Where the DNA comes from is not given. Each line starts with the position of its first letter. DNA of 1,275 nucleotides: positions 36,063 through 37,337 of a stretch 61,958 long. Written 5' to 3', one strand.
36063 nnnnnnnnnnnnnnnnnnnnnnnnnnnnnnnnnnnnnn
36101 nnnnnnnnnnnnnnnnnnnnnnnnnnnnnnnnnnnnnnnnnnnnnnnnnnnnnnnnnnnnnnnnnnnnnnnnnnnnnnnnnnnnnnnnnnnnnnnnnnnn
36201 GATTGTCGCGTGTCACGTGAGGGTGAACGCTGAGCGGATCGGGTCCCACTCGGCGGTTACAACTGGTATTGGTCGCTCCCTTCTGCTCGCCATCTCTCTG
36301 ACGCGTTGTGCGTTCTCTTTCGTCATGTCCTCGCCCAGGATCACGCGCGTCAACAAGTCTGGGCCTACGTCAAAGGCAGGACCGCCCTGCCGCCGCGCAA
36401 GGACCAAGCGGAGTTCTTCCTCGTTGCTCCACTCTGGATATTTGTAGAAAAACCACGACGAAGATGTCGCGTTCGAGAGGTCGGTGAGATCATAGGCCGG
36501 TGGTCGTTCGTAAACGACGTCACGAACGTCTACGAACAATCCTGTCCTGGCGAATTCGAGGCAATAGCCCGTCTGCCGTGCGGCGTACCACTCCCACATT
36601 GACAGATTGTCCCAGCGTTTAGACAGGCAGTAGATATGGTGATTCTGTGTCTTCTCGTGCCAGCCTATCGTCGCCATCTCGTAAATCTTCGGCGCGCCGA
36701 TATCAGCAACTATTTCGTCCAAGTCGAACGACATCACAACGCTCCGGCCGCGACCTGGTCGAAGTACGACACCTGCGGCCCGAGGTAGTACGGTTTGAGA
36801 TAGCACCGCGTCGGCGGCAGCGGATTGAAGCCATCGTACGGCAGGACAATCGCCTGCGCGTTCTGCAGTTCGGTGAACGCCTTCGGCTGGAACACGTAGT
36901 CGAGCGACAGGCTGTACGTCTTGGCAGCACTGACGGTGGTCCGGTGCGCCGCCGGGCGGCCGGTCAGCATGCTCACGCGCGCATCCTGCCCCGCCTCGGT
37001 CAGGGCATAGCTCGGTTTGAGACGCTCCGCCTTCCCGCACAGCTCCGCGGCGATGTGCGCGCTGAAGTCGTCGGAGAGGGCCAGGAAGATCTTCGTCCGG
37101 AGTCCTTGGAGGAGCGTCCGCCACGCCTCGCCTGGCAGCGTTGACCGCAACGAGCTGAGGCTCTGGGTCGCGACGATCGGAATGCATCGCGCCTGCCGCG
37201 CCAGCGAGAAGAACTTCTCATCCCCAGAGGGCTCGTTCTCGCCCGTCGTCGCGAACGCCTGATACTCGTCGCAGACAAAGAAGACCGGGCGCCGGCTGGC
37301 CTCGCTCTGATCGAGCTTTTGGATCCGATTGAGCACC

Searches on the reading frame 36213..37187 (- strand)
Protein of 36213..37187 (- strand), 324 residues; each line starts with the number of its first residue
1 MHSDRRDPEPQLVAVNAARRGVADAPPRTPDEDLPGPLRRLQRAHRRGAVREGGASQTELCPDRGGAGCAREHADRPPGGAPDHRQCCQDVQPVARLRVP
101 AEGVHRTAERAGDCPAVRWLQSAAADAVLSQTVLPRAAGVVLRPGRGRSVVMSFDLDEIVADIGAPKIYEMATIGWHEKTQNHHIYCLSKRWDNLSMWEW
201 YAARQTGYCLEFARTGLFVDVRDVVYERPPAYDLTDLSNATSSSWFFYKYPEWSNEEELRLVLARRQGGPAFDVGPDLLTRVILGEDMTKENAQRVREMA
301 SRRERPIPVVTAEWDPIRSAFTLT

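Call 9: search_protein_families(library=pfam, proteins=[window:36213-37187:-])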
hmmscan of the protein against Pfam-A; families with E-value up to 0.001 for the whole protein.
window:36213-37187:- (324 aa): 1 family
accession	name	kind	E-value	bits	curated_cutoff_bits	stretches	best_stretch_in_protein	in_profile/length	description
PF11185.13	DUF2971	-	0.00097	20.9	22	0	197-261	1-89/89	Protein of unknown function (DUF2971)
